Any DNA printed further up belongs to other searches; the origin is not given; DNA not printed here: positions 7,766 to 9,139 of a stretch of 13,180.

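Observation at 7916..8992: GC-rich radical-SAM enzyme with a 70-aa N-terminal extension and a sparse C-terminal Cys set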

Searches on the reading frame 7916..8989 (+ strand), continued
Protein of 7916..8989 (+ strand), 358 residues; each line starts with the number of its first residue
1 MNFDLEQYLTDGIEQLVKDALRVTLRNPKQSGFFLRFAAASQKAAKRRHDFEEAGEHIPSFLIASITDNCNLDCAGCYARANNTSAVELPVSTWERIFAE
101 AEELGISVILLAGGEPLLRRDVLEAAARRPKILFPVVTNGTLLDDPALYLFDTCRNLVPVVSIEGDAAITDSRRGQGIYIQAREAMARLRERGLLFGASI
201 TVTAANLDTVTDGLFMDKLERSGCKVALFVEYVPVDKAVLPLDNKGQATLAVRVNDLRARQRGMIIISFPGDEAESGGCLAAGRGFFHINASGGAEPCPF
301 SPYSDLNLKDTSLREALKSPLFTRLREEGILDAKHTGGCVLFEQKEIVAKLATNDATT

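Call 60: search_protein_families(library=pfam, proteins=[P0121, P0122, P0126, P0127, P0133, P0222, P0232, P0136, P0159, P0193], max_evalue=0.001)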
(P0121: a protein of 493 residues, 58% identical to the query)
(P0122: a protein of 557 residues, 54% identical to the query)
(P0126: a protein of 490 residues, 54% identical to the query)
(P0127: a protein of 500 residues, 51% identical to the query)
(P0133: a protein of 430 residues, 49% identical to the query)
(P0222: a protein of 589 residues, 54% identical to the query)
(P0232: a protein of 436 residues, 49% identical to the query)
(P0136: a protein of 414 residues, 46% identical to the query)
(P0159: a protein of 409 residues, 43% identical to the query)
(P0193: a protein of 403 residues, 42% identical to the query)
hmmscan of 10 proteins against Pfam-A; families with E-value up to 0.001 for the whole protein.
P0121 (493 aa): 4 families
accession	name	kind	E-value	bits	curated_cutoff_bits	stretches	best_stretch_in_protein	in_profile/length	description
PF00293.34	NUDIX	-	4.1e-19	69.3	21.1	1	4-121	7-133/134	NUDIX domain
PF14815.12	NUDIX_4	-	8e-16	58.3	35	1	5-120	3-112/113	NUDIX domain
PF04055.27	Radical_SAM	-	1.8e-12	48.1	29.5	1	193-342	2-158/166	Radical SAM superfamily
PF13353.11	Fer4_12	-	0.00045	20.9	22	1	196-255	13-69/137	4Fe-4S single cluster domain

P0122 (557 aa): 3 families
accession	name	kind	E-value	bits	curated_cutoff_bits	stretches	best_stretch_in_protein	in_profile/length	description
PF04055.27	Radical_SAM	-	1.1e-12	48.9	29.5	1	67-217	2-159/166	Radical SAM superfamily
PF13353.11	Fer4_12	-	2.8e-05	24.9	22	1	69-128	12-68/137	4Fe-4S single cluster domain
PF13186.11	SPASM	-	0.0005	20.7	21.5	0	288-335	1-52/67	Iron-sulfur cluster-binding domain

P0126 (490 aa): 1 family
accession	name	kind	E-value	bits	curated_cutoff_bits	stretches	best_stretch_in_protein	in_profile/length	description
PF04055.27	Radical_SAM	-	4.5e-10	40.4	29.5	1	153-325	2-151/166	Radical SAM superfamily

P0127 (500 aa): 3 families
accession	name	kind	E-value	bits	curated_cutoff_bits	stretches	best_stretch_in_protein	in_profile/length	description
PF04055.27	Radical_SAM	-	1.3e-15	58.4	29.5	1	204-342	2-144/166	Radical SAM superfamily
PF13353.11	Fer4_12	-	5.8e-05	23.9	22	1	206-272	12-75/137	4Fe-4S single cluster domain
PF13186.11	SPASM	-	8e-05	23.3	21.5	1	425-475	1-55/67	Iron-sulfur cluster-binding domain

P0133 (430 aa): 2 families
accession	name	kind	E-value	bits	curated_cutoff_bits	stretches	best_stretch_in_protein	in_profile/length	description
PF04055.27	Radical_SAM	-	2.9e-10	41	29.5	1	81-262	3-153/166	Radical SAM superfamily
PF13186.11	SPASM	-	0.00016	22.3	21.5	1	355-402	1-52/67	Iron-sulfur cluster-binding domain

P0222 (589 aa): 4 families
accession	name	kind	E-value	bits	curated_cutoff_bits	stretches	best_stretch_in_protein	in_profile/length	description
PF07687.19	M20_dimer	-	5.6e-18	65.3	21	1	394-472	6-88/107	Peptidase dimerisation domain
PF01546.33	Peptidase_M20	-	6.1e-14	52.8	24.6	1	287-582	1-204/206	Peptidase family M20/M25/M40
PF04389.22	Peptidase_M28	-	3.6e-10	40.3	21.3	1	272-379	1-91/193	Peptidase family M28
PF05343.19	Peptidase_M42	-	1.6e-09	37.7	23.2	0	321-381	133-191/292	M42 glutamyl aminopeptidase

P0232 (436 aa): 1 family
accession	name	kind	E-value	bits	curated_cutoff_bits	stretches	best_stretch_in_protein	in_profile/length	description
PF00474.23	SSF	-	2.4e-44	152.3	22.8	1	35-222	1-182/406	Sodium:solute symporter family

P0136 (414 aa): 2 families
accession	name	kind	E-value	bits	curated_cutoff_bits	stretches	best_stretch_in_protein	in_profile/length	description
PF04055.27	Radical_SAM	-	8.3e-17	62.3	29.5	1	110-242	2-143/166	Radical SAM superfamily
PF13353.11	Fer4_12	-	0.0008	20.2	22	0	113-169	13-70/137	4Fe-4S single cluster domain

P0159 (409 aa): 1 family
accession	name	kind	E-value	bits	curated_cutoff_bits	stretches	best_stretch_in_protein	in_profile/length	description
PF04055.27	Radical_SAM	-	1.7e-16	61.3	29.5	1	86-252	2-155/166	Radical SAM superfamily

P0193 (403 aa): 1 family
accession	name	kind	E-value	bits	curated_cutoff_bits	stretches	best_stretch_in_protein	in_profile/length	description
PF04055.27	Radical_SAM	-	1.8e-11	44.9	29.5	1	79-236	2-141/166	Radical SAM superfamily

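Call 62: search_protein_families(library=pfam, proteins=[L029:5297-5977:+, L013:7094-7783:+, L038:5585-6523:+, L075:5577-5993:+, L035:5190-6515:+, L035:6515-7324:+], max_evalue=0.01)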
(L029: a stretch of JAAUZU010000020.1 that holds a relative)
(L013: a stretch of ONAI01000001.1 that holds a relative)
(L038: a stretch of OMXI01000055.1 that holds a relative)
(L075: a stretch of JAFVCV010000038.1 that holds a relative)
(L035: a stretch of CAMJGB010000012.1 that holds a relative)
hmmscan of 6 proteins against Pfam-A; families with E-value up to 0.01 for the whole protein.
L029:5297-5977:+ (227 aa): 1 family
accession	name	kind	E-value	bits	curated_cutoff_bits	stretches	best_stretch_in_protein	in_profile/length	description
PF07695.17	7TMR-DISM_7TM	-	0.0043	17.4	29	0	10-85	128-199/205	7TM diverse intracellular signalling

L013:7094-7783:+ (230 aa): 0 families

L038:5585-6523:+ (313 aa): 4 families
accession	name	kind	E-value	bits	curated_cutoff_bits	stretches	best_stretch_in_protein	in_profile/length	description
PF00753.33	Lactamase_B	-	1e-13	52.1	22.7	1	42-123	9-72/196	Metallo-beta-lactamase superfamily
PF00301.25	Rubredoxin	-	5e-11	42.9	23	1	271-310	1-47/47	Rubredoxin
PF21349.2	RUBY_RBDX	-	2.8e-05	23.9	26.5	1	272-310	1-29/30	Rubrerythrin, rubredoxin-like domain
PF16866.11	PHD_4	-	0.0016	18.8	30.6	1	273-303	29-64/65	PHD-finger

L075:5577-5993:+ (139 aa): 2 families
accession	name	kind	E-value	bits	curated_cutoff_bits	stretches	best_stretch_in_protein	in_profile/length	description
PF12724.12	Flavodoxin_5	-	5.9e-06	27.1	27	1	5-82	2-86/145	Flavodoxin domain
PF12641.12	Flavodoxin_3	-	5.7e-05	23.4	27.5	1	5-111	2-114/160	Flavodoxin domain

L035:5190-6515:+ (442 aa): 5 families
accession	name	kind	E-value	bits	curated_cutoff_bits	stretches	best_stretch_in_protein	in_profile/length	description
PF02089.21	Palm_thioest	-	3.5e-05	24.1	26.8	1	214-294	36-119/254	Palmitoyl protein thioesterase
PF05057.20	DUF676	-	4.3e-05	23.6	20.3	1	224-294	52-134/217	Putative serine esterase (DUF676)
PF00561.26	Abhydrolase_1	-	0.00046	20.4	25.8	1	184-286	2-107/245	alpha/beta hydrolase fold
PF24096.1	DUF7379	-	0.00052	20.4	33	1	185-298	1-125/191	Domain of unknown function (DUF7379)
PF07819.20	PGAP1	-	0.002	18.4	24.3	1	243-293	86-138/233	PGAP1-like alpha/beta domain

L035:6515-7324:+ (270 aa): 6 families
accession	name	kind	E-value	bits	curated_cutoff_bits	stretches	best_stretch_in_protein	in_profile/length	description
PF02089.21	Palm_thioest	-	6.5e-08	33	26.8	1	8-118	1-119/254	Palmitoyl protein thioesterase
PF06028.17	DUF915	-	3.8e-06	26.9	22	1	44-115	77-149/255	Alpha/beta hydrolase of unknown function (DUF915)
PF05057.20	DUF676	-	2.4e-05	24.4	20.3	1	55-118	59-134/217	Putative serine esterase (DUF676)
PF07819.20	PGAP1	-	3.1e-05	24.3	24.3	1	49-113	63-133/233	PGAP1-like alpha/beta domain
PF24096.1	DUF7379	-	0.00051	20.5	33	1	48-113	47-116/191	Domain of unknown function (DUF7379)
PF00561.26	Abhydrolase_1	-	0.0036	17.4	25.8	1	8-112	2-110/245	alpha/beta hydrolase fold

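Call 65: find_encoding_contigs(protein=P0162, flank=5000, max_places=1)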
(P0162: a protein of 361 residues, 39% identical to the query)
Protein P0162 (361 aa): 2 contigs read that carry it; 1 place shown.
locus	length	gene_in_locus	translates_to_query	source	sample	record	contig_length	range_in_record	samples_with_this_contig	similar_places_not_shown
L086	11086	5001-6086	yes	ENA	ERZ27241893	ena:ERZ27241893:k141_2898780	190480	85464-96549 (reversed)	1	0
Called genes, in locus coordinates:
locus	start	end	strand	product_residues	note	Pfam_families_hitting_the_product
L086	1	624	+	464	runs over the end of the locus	PF00989:PAS (weak), PF13188:PAS_8 (faint), PF13426:PAS_9, PF00158:Sigma54_activat, PF14532:Sigma54_activ_2, PF07724:AAA_2 (faint), PF25601:AAA_lid_14, PF02954:HTH_8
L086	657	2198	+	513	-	PF07556:DUF1538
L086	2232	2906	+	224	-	-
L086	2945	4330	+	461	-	PF00291:PALP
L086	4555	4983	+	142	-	PF22381:Staph_reg_Sar_Rot, PF13463:HTH_27 (weak), PF01047:MarR, PF12802:MarR_2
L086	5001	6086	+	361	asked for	PF04055:Radical_SAM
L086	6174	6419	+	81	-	PF21699:TM1266-like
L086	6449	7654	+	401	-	PF01926:MMR_HSR1, PF02421:FeoB_N, PF03193:RsgA_GTPase (faint), PF00350:Dynamin_N (faint), PF00009:GTP_EFTU, PF18128:HydF_dimer, PF18133:HydF_tetramer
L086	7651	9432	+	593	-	PF05226:CHASE2, PF00211:Guanylate_cyc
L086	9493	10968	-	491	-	PF01590:GAF, PF01966:HD (faint), PF13487:HD_5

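Call 66: find_encoding_contigs(protein=P0121, flank=5000, max_places=2)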
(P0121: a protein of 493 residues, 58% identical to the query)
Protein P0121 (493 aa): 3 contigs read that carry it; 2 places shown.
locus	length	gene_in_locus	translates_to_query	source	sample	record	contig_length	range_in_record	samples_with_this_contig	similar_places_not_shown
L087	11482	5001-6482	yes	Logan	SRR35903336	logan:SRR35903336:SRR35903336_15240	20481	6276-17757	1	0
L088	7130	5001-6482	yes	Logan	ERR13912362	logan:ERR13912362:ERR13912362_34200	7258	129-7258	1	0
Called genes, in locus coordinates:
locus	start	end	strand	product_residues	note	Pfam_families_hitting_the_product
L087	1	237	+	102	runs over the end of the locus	PF00085:Thioredoxin, PF00578:AhpC-TSA (weak), PF14595:Thioredoxin_9, PF13899:Thioredoxin_7 (weak), PF13098:Thioredoxin_2, PF13905:Thioredoxin_8 (faint)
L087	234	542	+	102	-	PF00581:Rhodanese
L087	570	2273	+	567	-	PF07992:Pyr_redox_2, PF13450:NAD_binding_8 (faint), PF13454:NAD_binding_9 (faint), PF13738:Pyr_redox_3, PF00070:Pyr_redox, PF02852:Pyr_redox_dim, PF00581:Rhodanese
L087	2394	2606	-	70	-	-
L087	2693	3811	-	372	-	PF07670:Gate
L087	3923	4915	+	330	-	PF02424:ApbE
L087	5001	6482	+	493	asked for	PF00293:NUDIX, PF14815:NUDIX_4, PF04055:Radical_SAM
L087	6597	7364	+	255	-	PF00005:ABC_tran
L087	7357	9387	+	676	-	PF02687:FtsX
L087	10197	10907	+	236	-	PF00072:Response_reg, PF00486:Trans_reg_C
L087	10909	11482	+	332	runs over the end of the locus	PF02518:HATPase_c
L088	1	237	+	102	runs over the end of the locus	PF00085:Thioredoxin, PF00578:AhpC-TSA (weak), PF14595:Thioredoxin_9, PF13899:Thioredoxin_7 (weak), PF13098:Thioredoxin_2, PF13905:Thioredoxin_8 (faint)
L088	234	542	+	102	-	PF00581:Rhodanese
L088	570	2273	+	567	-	PF07992:Pyr_redox_2, PF13450:NAD_binding_8 (faint), PF13454:NAD_binding_9 (faint), PF13738:Pyr_redox_3, PF00070:Pyr_redox, PF02852:Pyr_redox_dim, PF00581:Rhodanese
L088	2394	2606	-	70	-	-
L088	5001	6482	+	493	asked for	PF00293:NUDIX, PF14815:NUDIX_4, PF04055:Radical_SAM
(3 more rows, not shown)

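Call 67: find_encoding_contigs(protein=P0178, flank=4000, max_places=1)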
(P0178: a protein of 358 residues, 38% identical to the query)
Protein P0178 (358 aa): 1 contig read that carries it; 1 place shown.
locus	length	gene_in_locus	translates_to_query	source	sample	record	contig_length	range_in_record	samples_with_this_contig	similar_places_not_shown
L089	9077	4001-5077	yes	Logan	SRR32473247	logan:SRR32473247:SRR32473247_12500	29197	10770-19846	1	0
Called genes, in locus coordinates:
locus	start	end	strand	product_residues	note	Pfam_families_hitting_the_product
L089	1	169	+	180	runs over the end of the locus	PF12822:ECF_trnsprt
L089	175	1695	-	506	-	PF12801:Fer4_5, PF00037:Fer4 (faint), PF12797:Fer4_2 (faint), PF12798:Fer4_3 (faint), PF13183:Fer4_8 (faint), PF12801:Fer4_5 (weak), PF13187:Fer4_9 (weak), PF12838:Fer4_7 (weak), +6 more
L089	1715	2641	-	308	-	PF04015:DUF362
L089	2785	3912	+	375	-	PF04055:Radical_SAM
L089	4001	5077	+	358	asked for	PF04055:Radical_SAM, PF13353:Fer4_12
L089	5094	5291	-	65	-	-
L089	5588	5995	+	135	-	PF07238:PilZ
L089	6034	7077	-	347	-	PF01625:PMSR, PF01641:SelR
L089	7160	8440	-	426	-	PF13487:HD_5, PF01966:HD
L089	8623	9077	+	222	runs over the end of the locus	-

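Call 68: find_encoding_contigs(protein=P0226, flank=4000, max_places=1)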
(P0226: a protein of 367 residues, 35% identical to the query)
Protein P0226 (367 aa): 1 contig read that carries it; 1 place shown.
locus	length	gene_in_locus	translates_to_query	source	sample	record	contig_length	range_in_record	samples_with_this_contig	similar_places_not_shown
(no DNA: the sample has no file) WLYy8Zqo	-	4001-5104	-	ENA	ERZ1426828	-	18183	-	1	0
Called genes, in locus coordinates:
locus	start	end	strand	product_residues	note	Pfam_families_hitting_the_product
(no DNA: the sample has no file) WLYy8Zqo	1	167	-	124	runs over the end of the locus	PF03061:4HBT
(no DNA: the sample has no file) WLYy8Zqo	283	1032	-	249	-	PF00072:Response_reg, PF04397:LytTR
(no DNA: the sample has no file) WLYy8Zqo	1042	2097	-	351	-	PF06580:His_kinase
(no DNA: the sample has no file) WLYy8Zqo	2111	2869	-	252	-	PF10988:DUF2807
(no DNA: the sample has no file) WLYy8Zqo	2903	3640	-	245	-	PF18917:LiaI-LiaF-like_TM1, PF22570:LiaF-TM, PF18917:LiaI-LiaF-like_TM1 (weak), PF09922:LiaF-like_C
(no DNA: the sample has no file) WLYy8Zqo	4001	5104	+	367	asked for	PF13353:Fer4_12 (weak), PF04055:Radical_SAM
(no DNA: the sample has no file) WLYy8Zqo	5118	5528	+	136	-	-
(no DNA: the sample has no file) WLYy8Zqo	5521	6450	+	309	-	-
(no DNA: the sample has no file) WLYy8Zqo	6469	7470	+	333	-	PF14399:BtrH_N, PF16169:DUF4872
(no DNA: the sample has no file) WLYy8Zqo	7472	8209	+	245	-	PF00005:ABC_tran, PF13304:AAA_21 (weak)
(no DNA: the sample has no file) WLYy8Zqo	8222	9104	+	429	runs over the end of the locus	PF12679:ABC2_membrane_2, PF12698:ABC2_membrane_3, PF01061:ABC2_membrane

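Call 69: find_encoding_contigs(protein=P0301, flank=4000, max_places=1)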
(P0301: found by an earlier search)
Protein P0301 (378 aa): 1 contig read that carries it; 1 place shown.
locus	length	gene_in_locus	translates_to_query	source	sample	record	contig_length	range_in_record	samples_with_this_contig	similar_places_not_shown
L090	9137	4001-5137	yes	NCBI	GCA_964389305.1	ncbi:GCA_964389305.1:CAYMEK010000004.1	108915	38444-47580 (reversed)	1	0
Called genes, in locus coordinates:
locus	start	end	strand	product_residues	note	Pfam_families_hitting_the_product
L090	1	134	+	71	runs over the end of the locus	-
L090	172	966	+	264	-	PF00106:adh_short, PF08659:KR, PF13561:adh_short_C2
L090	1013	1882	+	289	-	PF01261:AP_endonuc_2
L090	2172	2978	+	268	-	PF01904:DUF72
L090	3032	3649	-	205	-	PF06445:GyrI-like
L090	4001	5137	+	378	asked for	PF04055:Radical_SAM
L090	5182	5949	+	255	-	PF01987:AIM24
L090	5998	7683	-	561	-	PF00488:MutS_V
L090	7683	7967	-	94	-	-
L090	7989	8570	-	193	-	PF05163:DinB, PF04978:MST, PF12867:DinB_2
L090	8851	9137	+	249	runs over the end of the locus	-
